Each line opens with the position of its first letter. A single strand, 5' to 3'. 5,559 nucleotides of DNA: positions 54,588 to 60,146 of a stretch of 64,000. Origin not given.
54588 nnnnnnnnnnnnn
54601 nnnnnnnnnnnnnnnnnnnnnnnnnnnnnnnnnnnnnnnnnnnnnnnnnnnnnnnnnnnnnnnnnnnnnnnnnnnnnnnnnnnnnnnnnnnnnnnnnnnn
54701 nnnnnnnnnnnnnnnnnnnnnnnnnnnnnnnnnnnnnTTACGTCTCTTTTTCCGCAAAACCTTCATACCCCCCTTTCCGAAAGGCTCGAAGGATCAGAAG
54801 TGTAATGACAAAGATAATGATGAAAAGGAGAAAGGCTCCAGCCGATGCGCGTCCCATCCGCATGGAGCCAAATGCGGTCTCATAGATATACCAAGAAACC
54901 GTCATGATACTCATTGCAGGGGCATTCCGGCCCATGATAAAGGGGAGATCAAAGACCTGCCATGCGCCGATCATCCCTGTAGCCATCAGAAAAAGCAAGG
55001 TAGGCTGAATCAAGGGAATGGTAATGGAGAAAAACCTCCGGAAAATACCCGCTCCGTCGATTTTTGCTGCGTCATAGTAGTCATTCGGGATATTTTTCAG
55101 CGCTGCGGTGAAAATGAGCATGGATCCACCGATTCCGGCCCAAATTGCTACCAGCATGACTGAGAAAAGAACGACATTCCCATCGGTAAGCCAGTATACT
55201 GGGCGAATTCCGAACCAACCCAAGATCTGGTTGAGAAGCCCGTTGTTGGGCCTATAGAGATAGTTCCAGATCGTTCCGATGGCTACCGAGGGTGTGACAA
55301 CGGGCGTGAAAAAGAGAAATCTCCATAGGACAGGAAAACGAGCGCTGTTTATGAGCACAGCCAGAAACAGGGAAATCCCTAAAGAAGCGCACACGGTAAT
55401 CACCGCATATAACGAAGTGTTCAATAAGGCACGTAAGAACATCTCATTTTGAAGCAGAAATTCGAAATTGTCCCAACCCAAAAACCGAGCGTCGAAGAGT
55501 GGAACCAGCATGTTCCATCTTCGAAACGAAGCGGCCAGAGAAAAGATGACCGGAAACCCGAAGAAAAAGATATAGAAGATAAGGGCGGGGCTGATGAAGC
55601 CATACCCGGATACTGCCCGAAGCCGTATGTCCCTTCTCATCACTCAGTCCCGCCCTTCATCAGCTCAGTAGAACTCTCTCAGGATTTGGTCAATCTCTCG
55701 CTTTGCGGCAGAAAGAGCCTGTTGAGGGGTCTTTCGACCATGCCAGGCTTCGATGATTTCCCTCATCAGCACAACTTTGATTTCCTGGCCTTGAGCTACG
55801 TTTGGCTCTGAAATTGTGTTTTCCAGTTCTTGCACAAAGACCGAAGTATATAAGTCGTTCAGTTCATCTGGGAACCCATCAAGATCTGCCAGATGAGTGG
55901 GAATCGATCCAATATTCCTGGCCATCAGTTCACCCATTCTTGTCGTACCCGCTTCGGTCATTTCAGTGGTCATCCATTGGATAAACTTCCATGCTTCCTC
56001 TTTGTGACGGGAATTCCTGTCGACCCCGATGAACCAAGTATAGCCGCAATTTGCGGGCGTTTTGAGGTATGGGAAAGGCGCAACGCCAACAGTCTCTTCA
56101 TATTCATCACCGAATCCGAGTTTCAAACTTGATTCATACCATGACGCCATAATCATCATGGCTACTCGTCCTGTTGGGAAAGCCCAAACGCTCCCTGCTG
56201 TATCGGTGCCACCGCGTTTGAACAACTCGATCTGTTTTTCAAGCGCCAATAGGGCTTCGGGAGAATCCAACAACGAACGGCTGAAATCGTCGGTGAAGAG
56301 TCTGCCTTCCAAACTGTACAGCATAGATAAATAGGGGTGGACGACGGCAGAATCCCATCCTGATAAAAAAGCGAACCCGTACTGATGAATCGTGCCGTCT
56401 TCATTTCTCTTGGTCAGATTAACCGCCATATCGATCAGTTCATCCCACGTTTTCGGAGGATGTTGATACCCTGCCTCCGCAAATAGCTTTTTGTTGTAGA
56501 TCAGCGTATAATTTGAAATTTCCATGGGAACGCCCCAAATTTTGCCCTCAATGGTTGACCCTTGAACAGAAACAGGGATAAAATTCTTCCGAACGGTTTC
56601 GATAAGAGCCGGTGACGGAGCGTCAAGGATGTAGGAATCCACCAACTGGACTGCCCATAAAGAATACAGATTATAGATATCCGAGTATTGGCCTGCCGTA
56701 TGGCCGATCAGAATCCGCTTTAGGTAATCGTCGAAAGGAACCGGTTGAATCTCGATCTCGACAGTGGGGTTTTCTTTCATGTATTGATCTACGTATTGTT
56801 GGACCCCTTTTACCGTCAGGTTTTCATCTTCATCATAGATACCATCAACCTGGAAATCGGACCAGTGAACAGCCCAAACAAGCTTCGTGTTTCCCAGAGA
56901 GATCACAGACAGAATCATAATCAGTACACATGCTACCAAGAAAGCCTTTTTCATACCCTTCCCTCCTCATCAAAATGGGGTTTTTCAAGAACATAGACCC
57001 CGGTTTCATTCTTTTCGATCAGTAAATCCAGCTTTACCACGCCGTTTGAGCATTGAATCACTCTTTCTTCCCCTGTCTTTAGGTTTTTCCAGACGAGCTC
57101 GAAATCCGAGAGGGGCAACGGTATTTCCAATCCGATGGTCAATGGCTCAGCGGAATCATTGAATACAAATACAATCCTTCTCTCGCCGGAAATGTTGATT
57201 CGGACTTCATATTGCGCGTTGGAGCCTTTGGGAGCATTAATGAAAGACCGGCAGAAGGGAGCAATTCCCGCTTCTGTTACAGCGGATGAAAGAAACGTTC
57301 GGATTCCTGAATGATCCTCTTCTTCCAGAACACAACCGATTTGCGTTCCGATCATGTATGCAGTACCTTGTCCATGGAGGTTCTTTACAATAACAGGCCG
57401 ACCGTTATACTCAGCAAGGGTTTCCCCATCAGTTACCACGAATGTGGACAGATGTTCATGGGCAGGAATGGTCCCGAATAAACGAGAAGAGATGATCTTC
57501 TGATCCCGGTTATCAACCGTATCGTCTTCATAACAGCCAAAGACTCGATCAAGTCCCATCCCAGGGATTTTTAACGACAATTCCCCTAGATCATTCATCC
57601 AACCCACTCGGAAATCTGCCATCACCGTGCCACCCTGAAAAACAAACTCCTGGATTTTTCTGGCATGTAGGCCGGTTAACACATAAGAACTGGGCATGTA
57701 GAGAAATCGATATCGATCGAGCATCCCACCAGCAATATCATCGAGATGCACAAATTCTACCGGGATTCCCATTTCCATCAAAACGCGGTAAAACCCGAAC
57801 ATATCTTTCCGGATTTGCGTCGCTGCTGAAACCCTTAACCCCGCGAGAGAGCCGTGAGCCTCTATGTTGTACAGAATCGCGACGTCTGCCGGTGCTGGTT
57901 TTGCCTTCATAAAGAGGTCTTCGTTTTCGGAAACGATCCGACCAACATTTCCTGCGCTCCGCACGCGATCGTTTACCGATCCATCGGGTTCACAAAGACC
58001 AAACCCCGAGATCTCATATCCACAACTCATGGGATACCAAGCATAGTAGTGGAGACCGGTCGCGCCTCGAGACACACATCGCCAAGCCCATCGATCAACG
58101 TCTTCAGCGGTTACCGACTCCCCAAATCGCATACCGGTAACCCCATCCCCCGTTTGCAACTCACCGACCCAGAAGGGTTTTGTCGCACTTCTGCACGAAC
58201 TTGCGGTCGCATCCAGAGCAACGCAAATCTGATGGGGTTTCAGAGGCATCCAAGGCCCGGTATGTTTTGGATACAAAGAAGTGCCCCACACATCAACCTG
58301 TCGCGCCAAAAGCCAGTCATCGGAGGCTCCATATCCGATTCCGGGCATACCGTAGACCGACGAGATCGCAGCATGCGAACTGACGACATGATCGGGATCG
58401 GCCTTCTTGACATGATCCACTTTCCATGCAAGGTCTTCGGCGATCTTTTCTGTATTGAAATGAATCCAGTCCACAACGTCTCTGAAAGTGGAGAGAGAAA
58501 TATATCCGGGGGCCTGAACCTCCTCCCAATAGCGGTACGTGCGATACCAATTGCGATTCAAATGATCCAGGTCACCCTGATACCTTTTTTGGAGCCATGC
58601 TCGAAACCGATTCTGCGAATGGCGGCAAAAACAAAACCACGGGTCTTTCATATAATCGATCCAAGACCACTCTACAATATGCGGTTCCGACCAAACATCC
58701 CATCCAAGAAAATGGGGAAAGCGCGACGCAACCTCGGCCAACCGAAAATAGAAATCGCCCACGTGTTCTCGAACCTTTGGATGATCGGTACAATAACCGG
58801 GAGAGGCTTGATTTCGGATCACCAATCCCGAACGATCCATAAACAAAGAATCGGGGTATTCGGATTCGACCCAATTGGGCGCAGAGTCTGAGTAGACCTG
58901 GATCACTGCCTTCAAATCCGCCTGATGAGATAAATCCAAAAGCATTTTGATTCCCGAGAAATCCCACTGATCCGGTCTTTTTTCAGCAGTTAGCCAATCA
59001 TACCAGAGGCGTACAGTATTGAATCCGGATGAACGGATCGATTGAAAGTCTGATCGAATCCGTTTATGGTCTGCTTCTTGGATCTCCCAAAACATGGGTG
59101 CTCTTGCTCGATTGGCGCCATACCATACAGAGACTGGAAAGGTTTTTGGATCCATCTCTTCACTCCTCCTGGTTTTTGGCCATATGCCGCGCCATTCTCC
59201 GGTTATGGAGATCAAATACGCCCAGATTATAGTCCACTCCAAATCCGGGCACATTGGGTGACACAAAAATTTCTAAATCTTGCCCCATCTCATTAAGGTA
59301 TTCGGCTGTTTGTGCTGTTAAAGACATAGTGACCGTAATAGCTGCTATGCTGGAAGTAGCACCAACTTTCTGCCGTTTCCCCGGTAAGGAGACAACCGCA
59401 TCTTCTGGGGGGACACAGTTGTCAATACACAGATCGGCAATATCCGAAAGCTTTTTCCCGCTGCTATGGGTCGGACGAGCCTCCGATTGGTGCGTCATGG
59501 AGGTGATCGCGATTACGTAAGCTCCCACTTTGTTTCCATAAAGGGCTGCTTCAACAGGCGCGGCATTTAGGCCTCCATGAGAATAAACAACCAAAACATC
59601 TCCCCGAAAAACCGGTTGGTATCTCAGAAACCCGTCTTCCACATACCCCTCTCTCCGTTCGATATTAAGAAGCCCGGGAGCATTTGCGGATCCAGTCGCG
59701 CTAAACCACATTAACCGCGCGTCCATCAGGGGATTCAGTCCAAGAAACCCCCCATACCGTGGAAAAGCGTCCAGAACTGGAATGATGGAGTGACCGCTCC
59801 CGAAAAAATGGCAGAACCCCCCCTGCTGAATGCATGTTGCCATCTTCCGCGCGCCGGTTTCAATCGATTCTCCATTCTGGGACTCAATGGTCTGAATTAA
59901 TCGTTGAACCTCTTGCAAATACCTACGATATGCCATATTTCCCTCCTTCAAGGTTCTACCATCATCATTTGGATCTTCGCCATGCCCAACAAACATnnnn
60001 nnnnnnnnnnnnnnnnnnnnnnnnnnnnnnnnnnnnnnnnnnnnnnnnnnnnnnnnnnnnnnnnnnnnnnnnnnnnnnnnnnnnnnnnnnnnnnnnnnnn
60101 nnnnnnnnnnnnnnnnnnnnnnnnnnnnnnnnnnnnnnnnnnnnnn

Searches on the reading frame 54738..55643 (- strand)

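Call 8: search_protein_families(library=pfam, proteins=[window:54738-55643:-], max_evalue=0.001)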
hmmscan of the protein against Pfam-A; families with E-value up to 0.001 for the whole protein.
window:54738-55643:- (301 aa): 1 family
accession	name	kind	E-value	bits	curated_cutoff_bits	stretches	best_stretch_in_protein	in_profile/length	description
PF00528.27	BPD_transp_1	-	6.2e-11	42.8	26.4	1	89-284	3-170/184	Binding-protein-dependent transport system inner membrane component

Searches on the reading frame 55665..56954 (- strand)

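Call 8: search_protein_families(library=pfam, proteins=[window:55665-56954:-], max_evalue=0.001)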
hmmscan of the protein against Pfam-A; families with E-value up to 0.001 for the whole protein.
window:55665-56954:- (429 aa): 2 families
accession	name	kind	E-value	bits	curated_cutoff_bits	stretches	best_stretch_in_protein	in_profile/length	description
PF01547.30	SBP_bac_1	-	6.7e-40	138.4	26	1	50-331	9-303/307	Bacterial extracellular solute-binding protein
PF13416.11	SBP_bac_8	-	7.7e-25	88.7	27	1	53-332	1-247/279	Bacterial extracellular solute-binding protein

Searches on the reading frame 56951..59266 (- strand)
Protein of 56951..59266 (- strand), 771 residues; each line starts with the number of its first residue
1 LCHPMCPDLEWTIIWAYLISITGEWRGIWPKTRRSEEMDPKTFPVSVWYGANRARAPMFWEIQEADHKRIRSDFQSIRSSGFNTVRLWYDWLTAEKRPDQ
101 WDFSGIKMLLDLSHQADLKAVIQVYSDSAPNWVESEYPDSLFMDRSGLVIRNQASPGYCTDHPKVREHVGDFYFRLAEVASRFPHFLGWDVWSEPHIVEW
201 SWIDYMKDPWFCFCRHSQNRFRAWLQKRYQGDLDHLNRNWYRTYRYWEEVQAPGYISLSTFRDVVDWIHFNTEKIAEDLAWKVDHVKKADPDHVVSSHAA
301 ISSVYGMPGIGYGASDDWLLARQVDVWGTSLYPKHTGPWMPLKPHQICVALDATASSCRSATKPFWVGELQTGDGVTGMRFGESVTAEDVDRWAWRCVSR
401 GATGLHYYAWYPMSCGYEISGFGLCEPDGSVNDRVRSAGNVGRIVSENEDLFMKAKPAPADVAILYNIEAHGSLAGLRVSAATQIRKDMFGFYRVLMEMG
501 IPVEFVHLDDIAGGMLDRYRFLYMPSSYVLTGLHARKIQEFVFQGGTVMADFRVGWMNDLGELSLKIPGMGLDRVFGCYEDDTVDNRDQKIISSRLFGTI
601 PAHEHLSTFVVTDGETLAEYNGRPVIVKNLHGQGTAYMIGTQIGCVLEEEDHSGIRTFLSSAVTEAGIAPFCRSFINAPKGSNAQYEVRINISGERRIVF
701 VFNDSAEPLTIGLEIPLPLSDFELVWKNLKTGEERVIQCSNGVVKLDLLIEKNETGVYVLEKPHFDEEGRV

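Call 37: search_protein_families(library=pfam, proteins=[window:56951-59266:-], max_evalue=0.001)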
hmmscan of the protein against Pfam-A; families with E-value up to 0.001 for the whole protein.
window:56951-59266:- (771 aa): 2 families
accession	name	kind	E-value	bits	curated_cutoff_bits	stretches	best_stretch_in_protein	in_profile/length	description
PF02449.21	Glyco_hydro_42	-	2.7e-40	139.3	21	1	65-436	7-364/376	Beta-galactosidase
PF08532.16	Glyco_hydro_42M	-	8e-19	68.4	25.8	1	460-668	1-206/207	Beta-galactosidase trimerisation domain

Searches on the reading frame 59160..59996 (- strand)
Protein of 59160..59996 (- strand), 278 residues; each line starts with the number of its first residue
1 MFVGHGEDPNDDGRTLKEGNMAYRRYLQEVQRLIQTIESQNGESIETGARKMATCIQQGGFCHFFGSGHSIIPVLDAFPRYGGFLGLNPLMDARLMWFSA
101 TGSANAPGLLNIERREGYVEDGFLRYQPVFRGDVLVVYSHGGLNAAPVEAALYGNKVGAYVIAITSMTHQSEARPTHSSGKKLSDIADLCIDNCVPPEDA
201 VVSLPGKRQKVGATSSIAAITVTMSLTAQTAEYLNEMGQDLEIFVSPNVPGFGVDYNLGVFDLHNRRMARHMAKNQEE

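Call 37: search_protein_families(library=pfam, proteins=[window:59160-59996:-], max_evalue=0.001)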
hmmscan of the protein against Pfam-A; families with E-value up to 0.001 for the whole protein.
window:59160-59996:- (278 aa): 1 family
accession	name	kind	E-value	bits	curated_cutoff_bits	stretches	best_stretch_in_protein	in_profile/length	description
PF13580.11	SIS_2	-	1.9e-36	125.5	27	1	25-166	1-138/138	SIS domain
